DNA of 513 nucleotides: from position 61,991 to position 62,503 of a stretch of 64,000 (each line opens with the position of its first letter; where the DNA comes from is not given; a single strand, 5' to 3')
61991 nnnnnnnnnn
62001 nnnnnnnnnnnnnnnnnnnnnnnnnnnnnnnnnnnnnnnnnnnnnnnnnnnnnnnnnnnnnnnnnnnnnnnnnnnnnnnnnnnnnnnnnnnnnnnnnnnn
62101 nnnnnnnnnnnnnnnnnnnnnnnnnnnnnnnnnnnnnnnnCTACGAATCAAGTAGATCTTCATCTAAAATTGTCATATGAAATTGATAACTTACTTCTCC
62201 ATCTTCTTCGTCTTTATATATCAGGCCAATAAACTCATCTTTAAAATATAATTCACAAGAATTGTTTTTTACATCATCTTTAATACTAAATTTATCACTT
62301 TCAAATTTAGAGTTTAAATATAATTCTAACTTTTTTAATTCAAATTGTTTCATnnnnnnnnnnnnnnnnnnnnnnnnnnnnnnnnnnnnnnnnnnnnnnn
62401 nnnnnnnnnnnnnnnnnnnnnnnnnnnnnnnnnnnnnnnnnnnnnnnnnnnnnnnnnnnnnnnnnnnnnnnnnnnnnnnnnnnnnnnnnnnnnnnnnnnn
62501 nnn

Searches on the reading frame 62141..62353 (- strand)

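Call 57: search_protein_families(library=pfam, proteins=[window:62141-62353:-], max_evalue=0.001)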
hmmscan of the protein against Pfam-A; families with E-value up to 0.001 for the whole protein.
window:62141-62353:- (70 aa): 1 family
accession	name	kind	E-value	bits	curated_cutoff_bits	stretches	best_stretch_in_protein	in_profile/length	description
PF11324.13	DUF3126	-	9.1e-24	83.5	25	1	5-66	1-63/63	Protein of unknown function (DUF3126)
